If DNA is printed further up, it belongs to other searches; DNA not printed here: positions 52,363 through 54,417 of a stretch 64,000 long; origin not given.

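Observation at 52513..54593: RiPP-maturase-like radical SAM enzyme with an unannotated Lys-rich 52-aa ORF upstream: candidate novel RiPP locus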

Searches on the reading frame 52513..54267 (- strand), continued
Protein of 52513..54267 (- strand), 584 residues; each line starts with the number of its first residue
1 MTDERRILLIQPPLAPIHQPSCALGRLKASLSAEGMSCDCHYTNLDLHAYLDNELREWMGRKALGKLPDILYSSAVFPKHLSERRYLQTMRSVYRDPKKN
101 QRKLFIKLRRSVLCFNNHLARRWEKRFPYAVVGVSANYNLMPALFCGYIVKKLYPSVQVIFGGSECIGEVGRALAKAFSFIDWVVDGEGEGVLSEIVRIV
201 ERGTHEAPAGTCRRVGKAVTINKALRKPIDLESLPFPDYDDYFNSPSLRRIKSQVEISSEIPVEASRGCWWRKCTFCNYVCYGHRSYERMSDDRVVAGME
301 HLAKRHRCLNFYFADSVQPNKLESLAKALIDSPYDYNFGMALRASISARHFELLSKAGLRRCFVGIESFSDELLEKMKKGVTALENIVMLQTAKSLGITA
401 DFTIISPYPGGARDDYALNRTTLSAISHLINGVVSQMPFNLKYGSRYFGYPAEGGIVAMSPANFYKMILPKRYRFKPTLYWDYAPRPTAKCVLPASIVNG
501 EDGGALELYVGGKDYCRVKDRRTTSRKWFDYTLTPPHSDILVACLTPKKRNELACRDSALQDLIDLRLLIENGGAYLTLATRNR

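Call 54: predict_structure(alignment_id=A2)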
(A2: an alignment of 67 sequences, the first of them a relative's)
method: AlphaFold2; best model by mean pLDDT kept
length: 584 residues; sequences in the alignment: 67
mean_pLDDT: 92.7   pTM: 0.91
mean pLDDT of the five models: 92.7, 92.6, 92.5, 92.3, 91.9
residues with pLDDT >= 90: 481; 70-90: 84; 50-70: 15; < 50: 4
segments of 3 or more residues with pLDDT < 50: none
pLDDT, mean of each block of 10 residues (from residue 1): 78 95 97 97 97 92 85 96 95 80 94 98 96 95 98 98 93 97 94 96 94 96 90 97 97 91 90 75 69 97 98 85 95 98 93 97 96 94 97 96 94 93 95 93 91 93 95 95 82 88 90 88 89 95 96 96 97 96 78
secondary structure, 60 per line:
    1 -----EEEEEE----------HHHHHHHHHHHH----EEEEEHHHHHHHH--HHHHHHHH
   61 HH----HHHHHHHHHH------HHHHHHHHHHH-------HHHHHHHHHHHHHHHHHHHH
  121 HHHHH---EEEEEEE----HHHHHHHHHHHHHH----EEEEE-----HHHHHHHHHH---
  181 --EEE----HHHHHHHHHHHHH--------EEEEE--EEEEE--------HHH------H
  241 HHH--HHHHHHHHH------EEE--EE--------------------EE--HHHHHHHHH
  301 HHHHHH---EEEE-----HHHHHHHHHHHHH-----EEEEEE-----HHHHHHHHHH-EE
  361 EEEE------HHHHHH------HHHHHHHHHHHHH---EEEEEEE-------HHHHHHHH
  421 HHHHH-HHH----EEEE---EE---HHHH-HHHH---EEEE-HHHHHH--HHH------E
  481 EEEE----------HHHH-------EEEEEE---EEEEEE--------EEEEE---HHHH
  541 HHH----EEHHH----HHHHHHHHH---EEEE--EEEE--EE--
elements in order: E6-11 H22-33 E38-42 H43-50 H53-62 H67-76 H83-93 H101-125 E129-135 H140-153 E158-162 H168-177 E183-185 H190-202 E211-215 E218-222 H240-243 H246-254 E261-263 H292-306 E310-313 H319-331 E337-342 H348-357 E359-364 H371-376 H383-395 E399-405 H413-425 E434-437 H446-449 H451-454 E458-461 H463-468 E480-484 H495-498 E506-511 E515-520 E529-533 H537-543 H557-565 E569-572 E575-578

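Call 56: fold_search(model_id=the predicted structure, library=pdb)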
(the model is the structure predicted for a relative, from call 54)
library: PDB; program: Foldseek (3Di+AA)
matches with E <= 10: 1583; with E <= 0.001: 62
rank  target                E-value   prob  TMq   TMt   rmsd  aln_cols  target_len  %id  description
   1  5ul4                  1.5e-17  1.00  0.51  0.42  11.3       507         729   15  Structure of Cobalamin-dependent S-adenosylmethionine radical enzyme OxsB with aqua-cobalamin and S-adenosylmethionine b (released 2017-04-19)
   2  5ul3                  2.3e-17  1.00  0.50  0.41   9.6       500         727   15  Structure of Cobalamin-dependent S-adenosylmethionine radical enzyme OxsB with aqua-cobalamin bound (released 2017-04-19)
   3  6wte_A                3.6e-16  1.00  0.54  0.56   6.6       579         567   15  Structure of radical S-adenosylmethionine methyltransferase, TsrM, from Kitasatospora setae with cobalamin and [4Fe-4S (released 2020-12-23)
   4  5ul2                  5.3e-16  1.00  0.49  0.40  13.5       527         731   15  Structure of Apo, SeMet-labeled Cobalamin-dependent S-adenosylmethionine radical enzyme OxsB (released 2017-04-19)
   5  6wte_B                1.5e-15  1.00  0.54  0.59   6.5       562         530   16  Structure of radical S-adenosylmethionine methyltransferase, TsrM, from Kitasatospora setae with cobalamin and [4Fe-4S (released 2020-12-23)
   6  6wtf_A                3.1e-15  1.00  0.54  0.58   6.1       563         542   16  Structure of radical S-adenosylmethionine methyltransferase, TsrM, from Kitasatospora setae with tryptophan substrate  (released 2020-12-23)
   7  6wtf_B                2.9e-14  1.00  0.53  0.57   6.6       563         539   16  Structure of radical S-adenosylmethionine methyltransferase, TsrM, from Kitasatospora setae with tryptophan substrate  (released 2020-12-23)
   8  9ccb                  1.6e-13  1.00  0.45  0.61   4.6       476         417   14  X-ray crystal structure of methyl-coenzyme M reductase glutamine methylase (MgmA) from Methanothermobacter marburgensis  (released 2025-01-01)
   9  7kdy_A                8.5e-13  1.00  0.49  0.44   6.8       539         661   14  Crystal structure of Streptomyces tokunonesis TokK with hydroxycobalamin, 5'-deoxyadenosine, methionine, and (2R)-pant (released 2022-01-12)
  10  7kdy_B                9.5e-13  1.00  0.52  0.46   6.5       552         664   14  Crystal structure of Streptomyces tokunonesis TokK with hydroxycobalamin, 5'-deoxyadenosine, methionine, and (2R)-pant (released 2022-01-12)
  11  7kdx_B                9.5e-13  1.00  0.51  0.46   6.7       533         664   14  Crystal structure of Streptomyces tokunonesis TokK with hydroxycobalamin, 5'-deoxyadenosine, and methionine (released 2022-01-12)
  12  9n1d                  1.8e-12  1.00  0.49  0.46   6.7       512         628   13  Crystal structure of CysS from Corallococcus sp. CA054B with 5'-deoxyadenosine and methionine bound (released 2026-01-28)
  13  9n1c                  3.9e-12  1.00  0.48  0.45   6.5       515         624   13  Crystal structure of CysS from Corallococcus sp. CA054B with 5'-deoxyadenosine, methionine, and pantetheinylated 3-ethox (released 2026-01-28)
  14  7kdx_A                4.1e-12  1.00  0.47  0.43   5.7       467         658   14  Crystal structure of Streptomyces tokunonesis TokK with hydroxycobalamin, 5'-deoxyadenosine, and methionine (released 2022-01-12)
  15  6fd2_A                9.6e-11  1.00  0.51  0.64   7.4       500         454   13  Radical SAM 1,2-diol dehydratase AprD4 in complex with its substrate paromamine (released 2018-01-17)
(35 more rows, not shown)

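Call 62: search_protein_families(library=ncbifam, proteins=[L009:12937-13866:-, L001:15384-16907:+, L001:16978-18432:+, L001:3119-4726:+, L001:415-1536:+, L002:11764-12768:-, L002:8379-9380:-, L002:14931-15959:+], max_evalue=0.00001)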
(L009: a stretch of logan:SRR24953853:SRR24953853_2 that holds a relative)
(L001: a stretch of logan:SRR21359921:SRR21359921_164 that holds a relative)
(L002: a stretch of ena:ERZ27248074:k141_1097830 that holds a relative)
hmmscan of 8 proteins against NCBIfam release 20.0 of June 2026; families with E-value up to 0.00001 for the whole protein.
L009:12937-13866:- (309 aa): 0 families

L001:15384-16907:+ (507 aa): 51 families (the best 25 are shown)
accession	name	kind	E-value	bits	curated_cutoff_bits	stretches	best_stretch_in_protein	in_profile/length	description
TIGR04136.1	rSAM_FibroRumin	equivalog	2.7e-34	118.8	400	1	96-472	45-422/458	FibroRumin system radical SAM peptide maturase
NF047865.1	rSAM_PapB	equivalog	2.7e-30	105.7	340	1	150-478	10-326/330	PapB family radical SAM/SPASM ranthipeptide maturase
NF038107.1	rSAM_NF038107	equivalog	1.1e-27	96.9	600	1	109-469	52-401/444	Cys-every-fifth radical SAM/SPASM peptide maturase CefB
TIGR04334.1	rSAM_Clo7bot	equivalog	9.2e-26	90.4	600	1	108-474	56-411/440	radical SAM/SPASM domain Clo7bot peptide maturase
TIGR03974.1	rSAM_six_Cys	equivalog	2.2e-23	82.8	425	1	93-499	51-447/451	thioether cross-link-forming SCIFF peptide maturase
TIGR03942.1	sulfatase_rSAM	equivalog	4.3e-23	82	349.45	1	149-486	7-342/363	anaerobic sulfatase maturase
TIGR04463.1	rSAM_vs_C_rich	equivalog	1.1e-22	80.4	525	1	102-472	42-398/438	TIGR04463 family radical SAM/SPASM RiPP maturase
TIGR04064.1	rSAM_nif11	equivalog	3.9e-22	78.6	518.7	1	89-298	44-226/459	nif11-like peptide radical SAM maturase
NF041707.1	rSAM_YhhB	equivalog_domain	3.2e-21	75.7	445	1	151-299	10-155/369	cyclophane-forming radical SAM/SPASM peptide maturase YhhB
TIGR03978.1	rSAM_paired_1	equivalog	7.1e-21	74.5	370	1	110-299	47-230/466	His-Xaa-Ser system radical SAM maturase HxsB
NF041298.1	rSAM_mat_DynA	equivalog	9.3e-21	74.2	450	1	153-487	11-339/356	dynobactin maturation radical SAM/SPASM protein DynA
TIGR04261.1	rSAM_GlyRichRpt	subfamily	4.1e-20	72.1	310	1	153-372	7-220/363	cyclophane-forming radical SAM/SPASM peptide maturase GrrM/OscB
TIGR04280.1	geopep_mat_rSAM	hypoth_equivalog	4.2e-20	72.1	400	1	91-296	33-230/428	geopeptide radical SAM maturase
TIGR04068.1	rSAM_ocin_clost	equivalog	1.4e-19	70.4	500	1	151-303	92-239/462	Cys-rich peptide radical SAM maturase CcpM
NF040492.1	not_ScfB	exception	2.5e-19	69.5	855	1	94-498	51-445/450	ScfB-related radical SAM/SPASM orphan maturase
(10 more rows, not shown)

L001:16978-18432:+ (484 aa): 5 families
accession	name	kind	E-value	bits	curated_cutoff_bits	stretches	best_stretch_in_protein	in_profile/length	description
TIGR02109.1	PQQ_syn_pqqE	equivalog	9e-09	34.7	381.35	1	81-194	15-118/358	pyrroloquinoline quinone biosynthesis protein PqqE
TIGR02491.1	NrdG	equivalog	1.2e-06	28.6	126.1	1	75-175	17-113/154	anaerobic ribonucleoside-triphosphate reductase activating protein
TIGR02493.1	PFLA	equivalog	1.2e-06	28.1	231.75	1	77-172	19-110/235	pyruvate formate-lyase-activating protein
TIGR03977.1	rSAM_pair_HxsC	equivalog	3.7e-06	26.1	267.9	1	77-174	29-116/292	His-Xaa-Ser system radical SAM maturase HxsC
TIGR02668.1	moaA_archaeal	equivalog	4.5e-06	25.9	325.25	1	81-191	18-118/303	GTP 3',8-cyclase MoaA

L001:3119-4726:+ (535 aa): 19 families
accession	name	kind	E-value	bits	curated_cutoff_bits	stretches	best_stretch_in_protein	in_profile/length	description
TIGR02026.1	BchE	equivalog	2.6e-41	142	481.35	1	110-364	93-344/497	magnesium-protoporphyrin IX monomethyl ester anaerobic oxidative cyclase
TIGR03471.1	HpnJ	equivalog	1.8e-33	116.1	577.6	1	107-382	95-362/472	hopanoid biosynthesis associated radical SAM protein HpnJ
TIGR03975.1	rSAM_ocin_1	subfamily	2.5e-30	105.5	281.85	1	114-360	162-405/606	RiPP maturation radical SAM C-methyltransferase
NF050148.1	rSAM_ApyD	equivalog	8.1e-30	103.8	750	1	109-381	103-362/645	RiPP biosynthesis radical SAM protein ApyD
TIGR04367.1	HpnR_B12_rSAM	equivalog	2.9e-24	85.5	650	1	97-364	78-332/490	hopanoid C-3 methylase HpnR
NF040542.1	rSAM_RCCLKC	equivalog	9.8e-24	84.3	450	1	103-413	72-376/423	arsinothricin biosynthesis radical SAM protein ArsL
TIGR04072.2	rSAM_ladder_B12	equivalog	4.9e-23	81.5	360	1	85-414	75-372/443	lipid biosynthesis B12-binding/radical SAM protein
NF038361.1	rSAM_Sden_1168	equivalog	1.1e-22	80.4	575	1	121-381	187-447/560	Sden_1168 family B12-binding radical SAM P-methyltransferase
TIGR04479.1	bcpD_PhpK_rSAM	subfamily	1.3e-22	79.9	600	1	135-385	174-409/504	PhpK family radical SAM P-methyltransferase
TIGR04385.1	B12_rSAM_cofa1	equivalog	1.6e-22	80.4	450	1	111-381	102-360/438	B12 lower ligand biosynthesis radical SAM protein BzaD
TIGR04013.1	B12_SAM_MJ_1487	hypoth_equivalog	4.5e-19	68.5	251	1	94-382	57-330/382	TIGR04013 family B12-binding domain/radical SAM domain-containing protein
TIGR04014.1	B12_SAM_MJ_0865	equivalog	3.5e-18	65.6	360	1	112-369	71-320/434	methyl-coenzyme M reductase glutamine C-methyltransferase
NF040546.1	rSAM_CUAEP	equivalog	4e-18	65.4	500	1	109-428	77-382/468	CUAEP/CCAEP-tail radical SAM (seleno)protein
TIGR04190.1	B12_SAM_Ta0216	equivalog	5.6e-18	64.8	500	1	98-349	101-357/554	TIGR04190 family B12-binding domain/radical SAM domain protein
NF033712.0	B12_rSAM_KedN5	subfamily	1.1e-16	60.2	700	1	63-223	52-211/624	KedN5 family methylcobalamin-dependent radical SAM C-methyltransferase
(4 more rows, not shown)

L001:415-1536:+ (373 aa): 60 families (the best 25 are shown)
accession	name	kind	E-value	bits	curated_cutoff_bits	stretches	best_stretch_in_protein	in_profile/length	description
NF047865.1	rSAM_PapB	equivalog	1.6e-73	247.8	340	1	7-336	2-322/330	PapB family radical SAM/SPASM ranthipeptide maturase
TIGR03906.1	quino_hemo_SAM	equivalog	1.2e-62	212.1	453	1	7-360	93-443/467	quinohemoprotein amine dehydrogenase maturation protein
TIGR03974.1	rSAM_six_Cys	equivalog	1.8e-59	201.8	425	1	6-360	95-445/451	thioether cross-link-forming SCIFF peptide maturase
TIGR04064.1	rSAM_nif11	equivalog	4.7e-58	197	518.7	1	7-360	77-429/459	nif11-like peptide radical SAM maturase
NF040492.1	not_ScfB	exception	3.4e-52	177.8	855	1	6-361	93-445/450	ScfB-related radical SAM/SPASM orphan maturase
TIGR04068.1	rSAM_ocin_clost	equivalog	1.3e-38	133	500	1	7-359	83-448/462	Cys-rich peptide radical SAM maturase CcpM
TIGR04163.1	rSAM_cobopep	equivalog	5.6e-35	120.9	375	1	10-343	66-399/428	peptide-modifying radical SAM enzyme CbpB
TIGR03942.1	sulfatase_rSAM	equivalog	7.8e-32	110.7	349.45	1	15-336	8-330/363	anaerobic sulfatase maturase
NF038107.1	rSAM_NF038107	equivalog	6.8e-29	100.9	600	1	16-339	93-410/444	Cys-every-fifth radical SAM/SPASM peptide maturase CefB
TIGR03978.1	rSAM_paired_1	equivalog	2.9e-28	98.9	370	1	13-343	88-428/466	His-Xaa-Ser system radical SAM maturase HxsB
NF041707.1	rSAM_YhhB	equivalog_domain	1.4e-27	96.6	445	1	7-226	1-218/369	cyclophane-forming radical SAM/SPASM peptide maturase YhhB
TIGR04280.1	geopep_mat_rSAM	hypoth_equivalog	2.8e-27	95.8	400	1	15-347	91-410/428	geopeptide radical SAM maturase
NF038170.1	lachnocin_rSAM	equivalog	5.8e-27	94.6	550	1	6-327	74-392/440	lachnocin radical SAM maturase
TIGR04115.1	rSAM_Cxxx_rpt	equivalog_domain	1.1e-26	94.2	350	1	9-341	3-336/359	radical SAM peptide maturase, CXXX-repeat target family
NF041298.1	rSAM_mat_DynA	equivalog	5.8e-26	91.3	450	1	18-338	11-329/356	dynobactin maturation radical SAM/SPASM protein DynA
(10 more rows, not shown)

L002:11764-12768:- (334 aa): 9 families
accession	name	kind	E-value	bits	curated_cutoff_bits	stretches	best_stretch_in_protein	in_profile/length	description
TIGR04317.1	W_rSAM_matur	equivalog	3e-20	72.7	380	1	7-295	29-307/349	tungsten cofactor oxidoreductase radical SAM maturase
TIGR02668.1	moaA_archaeal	equivalog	5.7e-11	42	325.25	1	17-124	46-149/303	GTP 3',8-cyclase MoaA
NF001199.0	PRK00164.2-1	equivalog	1.1e-10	41.2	231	1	11-123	42-150/308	GTP 3',8-cyclase MoaA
TIGR04251.1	SCM_rSAM_ScmF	equivalog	4e-10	39.6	400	1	6-123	32-146/353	SynChlorMet cassette radical SAM/SPASM protein ScmF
TIGR02666.1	moaA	equivalog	9.3e-10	38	284.05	1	9-124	41-156/336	GTP 3',8-cyclase MoaA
NF033640.1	N_Twi_rSAM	subfamily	1.2e-09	37.8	170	1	235-290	2-57/398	twitch domain-containing radical SAM protein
TIGR02109.1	PQQ_syn_pqqE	equivalog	3.8e-07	29.4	381.35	1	7-121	33-144/358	pyrroloquinoline quinone biosynthesis protein PqqE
TIGR04080.1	rSAM_pep_cyc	equivalog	6.6e-07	28.4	500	1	19-304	143-413/440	KxxxW cyclic peptide radical SAM maturase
TIGR04321.1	spiroSPASM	subfamily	1.1e-06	27.6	250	0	14-120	269-378/510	spiro-SPASM protein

L002:8379-9380:- (333 aa): 0 families

L002:14931-15959:+ (342 aa): 0 families

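Call 71: find_related_loci(query=A1, collection=metagenome_contigs, flank=6000)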
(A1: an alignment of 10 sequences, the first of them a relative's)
Query A1 (584 aa) in metagenome_contigs; peptide patterns used: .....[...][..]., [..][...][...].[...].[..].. (x = any residue, [..] = any of these).
600 stretches matched a pattern (row limit reached: there are more); 43 encode a relative of the query (tblastn E <= 1e-3); 43 distinct loci.
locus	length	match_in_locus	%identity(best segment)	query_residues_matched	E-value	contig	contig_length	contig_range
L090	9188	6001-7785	28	6-583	2e-56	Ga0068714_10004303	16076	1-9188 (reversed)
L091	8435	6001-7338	30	4-445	2e-53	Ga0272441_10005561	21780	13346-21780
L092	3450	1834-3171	30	4-445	1e-53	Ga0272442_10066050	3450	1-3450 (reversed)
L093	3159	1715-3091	28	7-480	1e-53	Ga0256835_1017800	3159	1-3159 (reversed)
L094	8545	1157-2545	27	4-472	1e-51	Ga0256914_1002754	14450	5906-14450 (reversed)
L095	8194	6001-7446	30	1-483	5e-50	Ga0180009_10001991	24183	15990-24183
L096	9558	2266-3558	31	6-431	1e-48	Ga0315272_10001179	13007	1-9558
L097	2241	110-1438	29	6-464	4e-48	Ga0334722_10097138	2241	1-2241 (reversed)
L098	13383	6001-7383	29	6-472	2e-47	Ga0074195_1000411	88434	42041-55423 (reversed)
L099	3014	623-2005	30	6-472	6e-47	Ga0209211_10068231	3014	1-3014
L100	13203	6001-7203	31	6-410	6e-46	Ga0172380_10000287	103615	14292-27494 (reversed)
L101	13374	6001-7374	29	6-471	5e-46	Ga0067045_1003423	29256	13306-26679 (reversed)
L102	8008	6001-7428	27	6-471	3e-45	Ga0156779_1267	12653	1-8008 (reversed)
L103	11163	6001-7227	30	6-417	1e-44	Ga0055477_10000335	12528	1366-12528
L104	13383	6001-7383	30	6-472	2e-43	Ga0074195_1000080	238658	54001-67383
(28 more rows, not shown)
